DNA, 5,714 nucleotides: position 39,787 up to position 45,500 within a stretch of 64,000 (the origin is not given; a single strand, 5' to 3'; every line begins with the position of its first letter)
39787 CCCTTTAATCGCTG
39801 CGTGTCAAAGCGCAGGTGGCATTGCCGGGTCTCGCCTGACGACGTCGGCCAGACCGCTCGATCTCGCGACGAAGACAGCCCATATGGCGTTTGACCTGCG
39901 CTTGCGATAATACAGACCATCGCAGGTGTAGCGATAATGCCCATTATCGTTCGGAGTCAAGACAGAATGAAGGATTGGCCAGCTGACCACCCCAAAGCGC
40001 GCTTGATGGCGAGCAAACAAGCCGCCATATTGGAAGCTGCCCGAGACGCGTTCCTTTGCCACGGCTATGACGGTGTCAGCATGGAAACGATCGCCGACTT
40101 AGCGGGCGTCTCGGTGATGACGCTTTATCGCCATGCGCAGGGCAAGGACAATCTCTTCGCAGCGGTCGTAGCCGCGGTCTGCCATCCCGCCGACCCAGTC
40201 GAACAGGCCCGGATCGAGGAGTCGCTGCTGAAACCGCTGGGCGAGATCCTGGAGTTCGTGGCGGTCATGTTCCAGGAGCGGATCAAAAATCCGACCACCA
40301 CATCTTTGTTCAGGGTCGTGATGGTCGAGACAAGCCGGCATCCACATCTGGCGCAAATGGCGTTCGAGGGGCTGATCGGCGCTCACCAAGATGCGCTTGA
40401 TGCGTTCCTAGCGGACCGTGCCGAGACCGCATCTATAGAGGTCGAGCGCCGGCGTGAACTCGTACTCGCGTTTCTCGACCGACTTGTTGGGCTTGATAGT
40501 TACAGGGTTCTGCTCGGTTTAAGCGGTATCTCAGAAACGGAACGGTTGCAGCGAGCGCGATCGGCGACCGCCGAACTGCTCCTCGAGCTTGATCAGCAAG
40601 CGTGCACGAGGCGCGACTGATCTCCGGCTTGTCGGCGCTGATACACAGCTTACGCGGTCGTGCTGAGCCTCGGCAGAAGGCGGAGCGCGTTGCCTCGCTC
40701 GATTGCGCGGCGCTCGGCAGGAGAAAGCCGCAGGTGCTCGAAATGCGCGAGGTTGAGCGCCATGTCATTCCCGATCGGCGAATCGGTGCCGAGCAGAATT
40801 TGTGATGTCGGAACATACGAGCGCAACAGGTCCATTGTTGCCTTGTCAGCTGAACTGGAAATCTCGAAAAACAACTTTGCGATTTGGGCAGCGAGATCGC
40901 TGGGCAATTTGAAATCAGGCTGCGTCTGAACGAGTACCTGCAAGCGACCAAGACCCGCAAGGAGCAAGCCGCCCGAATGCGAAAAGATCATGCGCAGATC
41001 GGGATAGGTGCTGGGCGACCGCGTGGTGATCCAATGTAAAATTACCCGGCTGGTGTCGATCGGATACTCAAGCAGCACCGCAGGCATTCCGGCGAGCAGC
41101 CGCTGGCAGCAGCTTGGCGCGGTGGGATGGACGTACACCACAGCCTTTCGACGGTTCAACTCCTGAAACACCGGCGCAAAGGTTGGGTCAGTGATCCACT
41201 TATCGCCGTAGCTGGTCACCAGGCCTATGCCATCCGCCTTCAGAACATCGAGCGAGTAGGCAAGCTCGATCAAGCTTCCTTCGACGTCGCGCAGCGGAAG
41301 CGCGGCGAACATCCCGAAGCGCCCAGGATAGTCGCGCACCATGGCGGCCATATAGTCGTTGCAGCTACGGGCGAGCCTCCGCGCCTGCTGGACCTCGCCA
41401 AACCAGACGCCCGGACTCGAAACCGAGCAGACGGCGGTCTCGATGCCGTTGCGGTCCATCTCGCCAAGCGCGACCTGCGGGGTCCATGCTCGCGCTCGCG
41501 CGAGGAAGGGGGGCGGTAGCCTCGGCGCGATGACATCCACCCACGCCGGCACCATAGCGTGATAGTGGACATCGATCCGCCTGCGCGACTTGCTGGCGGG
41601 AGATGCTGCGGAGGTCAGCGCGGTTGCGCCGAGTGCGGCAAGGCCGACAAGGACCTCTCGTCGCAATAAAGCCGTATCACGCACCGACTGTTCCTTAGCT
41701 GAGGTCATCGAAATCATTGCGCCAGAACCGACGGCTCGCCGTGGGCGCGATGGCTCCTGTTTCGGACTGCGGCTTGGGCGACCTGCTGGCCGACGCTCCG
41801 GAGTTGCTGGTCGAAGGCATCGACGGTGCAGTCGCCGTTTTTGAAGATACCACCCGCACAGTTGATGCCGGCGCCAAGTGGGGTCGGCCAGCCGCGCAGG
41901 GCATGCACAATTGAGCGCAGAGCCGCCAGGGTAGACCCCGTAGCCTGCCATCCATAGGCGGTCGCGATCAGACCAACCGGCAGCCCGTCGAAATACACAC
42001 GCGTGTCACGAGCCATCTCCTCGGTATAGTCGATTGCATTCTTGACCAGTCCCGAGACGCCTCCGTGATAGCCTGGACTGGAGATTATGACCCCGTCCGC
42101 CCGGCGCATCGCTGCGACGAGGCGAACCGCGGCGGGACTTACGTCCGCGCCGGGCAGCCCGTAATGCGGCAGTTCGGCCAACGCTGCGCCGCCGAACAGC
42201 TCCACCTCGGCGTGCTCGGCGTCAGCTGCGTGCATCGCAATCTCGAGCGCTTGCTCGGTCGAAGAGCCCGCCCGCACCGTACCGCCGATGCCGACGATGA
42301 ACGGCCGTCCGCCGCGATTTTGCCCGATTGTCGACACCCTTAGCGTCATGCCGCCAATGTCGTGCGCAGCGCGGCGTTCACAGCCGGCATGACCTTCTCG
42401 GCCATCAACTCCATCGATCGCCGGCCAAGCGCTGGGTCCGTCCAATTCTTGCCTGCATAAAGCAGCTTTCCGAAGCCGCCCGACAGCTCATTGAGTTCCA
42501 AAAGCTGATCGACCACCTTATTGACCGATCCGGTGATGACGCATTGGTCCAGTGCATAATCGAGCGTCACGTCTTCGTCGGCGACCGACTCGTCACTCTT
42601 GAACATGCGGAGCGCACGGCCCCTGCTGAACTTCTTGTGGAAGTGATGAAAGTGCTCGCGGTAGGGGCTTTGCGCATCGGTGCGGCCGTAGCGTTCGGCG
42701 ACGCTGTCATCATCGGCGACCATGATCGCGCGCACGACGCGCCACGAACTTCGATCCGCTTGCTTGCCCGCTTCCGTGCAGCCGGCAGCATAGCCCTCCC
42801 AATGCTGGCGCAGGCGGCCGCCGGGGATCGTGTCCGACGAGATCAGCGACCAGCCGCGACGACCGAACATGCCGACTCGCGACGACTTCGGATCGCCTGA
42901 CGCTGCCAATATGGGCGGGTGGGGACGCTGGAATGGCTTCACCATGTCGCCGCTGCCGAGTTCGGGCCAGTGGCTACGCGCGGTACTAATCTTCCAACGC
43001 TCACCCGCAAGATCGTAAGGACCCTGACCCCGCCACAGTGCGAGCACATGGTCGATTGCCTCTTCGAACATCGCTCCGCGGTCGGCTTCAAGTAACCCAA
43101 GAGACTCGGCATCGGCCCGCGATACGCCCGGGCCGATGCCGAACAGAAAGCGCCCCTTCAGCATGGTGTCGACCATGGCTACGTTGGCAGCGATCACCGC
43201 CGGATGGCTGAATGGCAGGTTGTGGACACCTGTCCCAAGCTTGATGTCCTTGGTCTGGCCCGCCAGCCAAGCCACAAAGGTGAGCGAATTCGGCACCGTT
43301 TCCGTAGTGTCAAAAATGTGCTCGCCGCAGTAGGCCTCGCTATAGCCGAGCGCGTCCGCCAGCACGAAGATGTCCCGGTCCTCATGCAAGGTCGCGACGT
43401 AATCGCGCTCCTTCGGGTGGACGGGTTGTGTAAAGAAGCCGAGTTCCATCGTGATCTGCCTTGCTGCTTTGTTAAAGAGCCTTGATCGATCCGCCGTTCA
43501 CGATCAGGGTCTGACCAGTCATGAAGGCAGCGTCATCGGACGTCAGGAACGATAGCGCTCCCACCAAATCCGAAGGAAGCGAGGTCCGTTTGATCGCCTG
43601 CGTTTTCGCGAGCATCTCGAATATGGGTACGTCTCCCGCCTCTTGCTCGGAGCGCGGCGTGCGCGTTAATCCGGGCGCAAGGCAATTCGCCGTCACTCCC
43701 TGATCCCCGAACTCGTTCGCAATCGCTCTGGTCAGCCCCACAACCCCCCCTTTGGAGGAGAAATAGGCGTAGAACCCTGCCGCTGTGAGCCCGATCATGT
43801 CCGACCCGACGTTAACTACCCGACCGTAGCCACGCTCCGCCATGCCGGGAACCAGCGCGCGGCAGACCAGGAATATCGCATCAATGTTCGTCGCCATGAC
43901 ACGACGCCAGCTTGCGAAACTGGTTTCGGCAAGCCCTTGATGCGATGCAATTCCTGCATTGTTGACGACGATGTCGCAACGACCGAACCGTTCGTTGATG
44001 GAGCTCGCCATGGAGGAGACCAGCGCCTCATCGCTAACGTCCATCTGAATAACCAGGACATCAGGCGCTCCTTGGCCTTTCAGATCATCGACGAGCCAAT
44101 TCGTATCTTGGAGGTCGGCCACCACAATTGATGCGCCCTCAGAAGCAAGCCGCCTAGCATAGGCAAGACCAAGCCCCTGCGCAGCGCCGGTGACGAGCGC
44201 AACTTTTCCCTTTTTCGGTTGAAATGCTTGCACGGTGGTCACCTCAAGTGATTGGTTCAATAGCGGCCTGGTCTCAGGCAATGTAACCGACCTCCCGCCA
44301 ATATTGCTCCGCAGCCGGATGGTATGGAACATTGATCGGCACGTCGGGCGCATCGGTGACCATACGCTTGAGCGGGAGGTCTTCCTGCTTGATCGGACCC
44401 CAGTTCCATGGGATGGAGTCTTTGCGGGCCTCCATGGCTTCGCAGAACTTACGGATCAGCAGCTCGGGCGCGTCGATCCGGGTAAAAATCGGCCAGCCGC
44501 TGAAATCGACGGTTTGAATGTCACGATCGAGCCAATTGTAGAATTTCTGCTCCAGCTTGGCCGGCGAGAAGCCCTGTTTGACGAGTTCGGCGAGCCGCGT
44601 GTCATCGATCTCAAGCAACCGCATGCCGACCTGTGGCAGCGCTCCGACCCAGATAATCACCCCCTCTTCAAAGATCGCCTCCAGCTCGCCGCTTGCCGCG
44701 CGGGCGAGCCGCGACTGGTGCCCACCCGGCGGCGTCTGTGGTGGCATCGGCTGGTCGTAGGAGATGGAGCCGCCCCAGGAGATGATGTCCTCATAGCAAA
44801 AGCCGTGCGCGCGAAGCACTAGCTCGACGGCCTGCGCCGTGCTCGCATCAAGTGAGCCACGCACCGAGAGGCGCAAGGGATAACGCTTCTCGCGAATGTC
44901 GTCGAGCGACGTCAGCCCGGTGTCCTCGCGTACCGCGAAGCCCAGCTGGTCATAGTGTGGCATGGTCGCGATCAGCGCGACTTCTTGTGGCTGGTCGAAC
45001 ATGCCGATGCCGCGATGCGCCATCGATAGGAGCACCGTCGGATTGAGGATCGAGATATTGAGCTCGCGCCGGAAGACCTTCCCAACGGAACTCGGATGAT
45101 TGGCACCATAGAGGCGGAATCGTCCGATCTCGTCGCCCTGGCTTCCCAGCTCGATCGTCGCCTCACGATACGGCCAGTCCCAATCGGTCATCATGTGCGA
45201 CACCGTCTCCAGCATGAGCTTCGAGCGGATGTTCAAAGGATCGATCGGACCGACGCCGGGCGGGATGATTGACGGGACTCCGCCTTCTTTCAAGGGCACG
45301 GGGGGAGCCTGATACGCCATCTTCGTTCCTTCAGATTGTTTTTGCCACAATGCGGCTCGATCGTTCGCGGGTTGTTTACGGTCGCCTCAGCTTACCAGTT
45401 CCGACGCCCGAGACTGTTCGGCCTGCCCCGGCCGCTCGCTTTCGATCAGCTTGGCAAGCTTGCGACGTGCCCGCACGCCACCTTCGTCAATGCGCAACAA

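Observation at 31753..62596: A 16-bp motif, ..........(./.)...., recurs upstream of four operons and suggests an unannotated regulon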

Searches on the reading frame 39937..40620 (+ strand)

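Call 28: search_protein_families(library=ncbifam, proteins=[window:39937-40620:+], max_evalue=0.001)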
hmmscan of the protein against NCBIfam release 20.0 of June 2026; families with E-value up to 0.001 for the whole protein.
window:39937-40620:+ (227 aa): 14 families
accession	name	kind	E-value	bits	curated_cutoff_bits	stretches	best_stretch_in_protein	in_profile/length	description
NF053731.1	TransRegFasRMycb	equivalog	1.7e-10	41.1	330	1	26-80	11-65/199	HTH-type transcriptional activator FasR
TIGR03613.1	RutR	equivalog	5.6e-10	39.4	368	1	20-131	2-111/202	pyrimidine utilization regulatory protein R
NF011584.0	PRK15008.1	equivalog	5.7e-09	36.1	230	1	20-132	12-122/212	HTH-type transcriptional regulator RutR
NF041196.1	ScbR_bind_reg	equivalog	5.8e-09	36.4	150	1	28-176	8-154/191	ScbR family autoregulator-binding transcription factor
NF050111.1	TransRegSACE7040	equivalog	6.7e-08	32.7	250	1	27-83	2-58/186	SACE_7040 family transcriptional regulator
NF051852.1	efflux_TF_MtrR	exception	1.3e-06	28.4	280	1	29-127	13-110/205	multidrug efflux system transcriptional repressor MtrR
TIGR03384.1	betaine_BetI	equivalog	2.8e-06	27.1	201.3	1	19-141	1-122/189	choline-binding transcriptional repressor BetI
TIGR03968.1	mycofact_TetR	equivalog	1.9e-05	24.3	224.9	1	21-72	4-55/190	mycofactocin system transcriptional regulator MftR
NF007430.0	PRK09975.1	equivalog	2.4e-05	23.6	274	1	24-179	10-165/220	acrEF/envCD operon transcriptional regulator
NF033703.1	transcr_KstR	equivalog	8.8e-05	22.2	280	1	31-81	12-62/185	cholesterol catabolism transcriptional regulator KstR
NF037937.1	septum_RefZ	equivalog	0.00014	21.8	180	1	29-80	2-53/195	forespore capture DNA-binding protein RefZ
NF001978.0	PRK00767.1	equivalog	0.00015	21.6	118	1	19-136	2-119/197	transcriptional regulator BetI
NF007949.0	PRK10668.1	equivalog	0.00025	20.6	271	1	28-107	13-95/216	multidrug efflux transporter transcriptional repressor AcrR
NF007015.0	PRK09480.1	equivalog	0.00035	20.2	120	0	103-206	14-122/197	nucleoid occlusion factor SlmA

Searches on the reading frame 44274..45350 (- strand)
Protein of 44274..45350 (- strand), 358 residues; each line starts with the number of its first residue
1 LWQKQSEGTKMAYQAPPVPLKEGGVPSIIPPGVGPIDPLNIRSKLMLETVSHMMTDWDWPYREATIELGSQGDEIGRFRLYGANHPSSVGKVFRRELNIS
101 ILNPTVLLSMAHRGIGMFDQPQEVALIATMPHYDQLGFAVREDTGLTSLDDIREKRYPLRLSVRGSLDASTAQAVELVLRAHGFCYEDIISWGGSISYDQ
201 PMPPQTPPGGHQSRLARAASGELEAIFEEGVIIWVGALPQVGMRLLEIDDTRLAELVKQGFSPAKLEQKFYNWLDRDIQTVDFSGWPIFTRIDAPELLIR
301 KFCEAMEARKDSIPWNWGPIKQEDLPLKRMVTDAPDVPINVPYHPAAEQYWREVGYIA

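Call 11: search_protein_families(library=pfam, proteins=[window:44274-45350:-], max_evalue=0.01)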
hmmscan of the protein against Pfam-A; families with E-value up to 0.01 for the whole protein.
window:44274-45350:- (358 aa): 1 family
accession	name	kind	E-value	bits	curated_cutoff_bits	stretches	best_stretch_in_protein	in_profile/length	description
PF16868.10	NMT1_3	-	2.3e-07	31.1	27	1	240-355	181-289/289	NMT1-like family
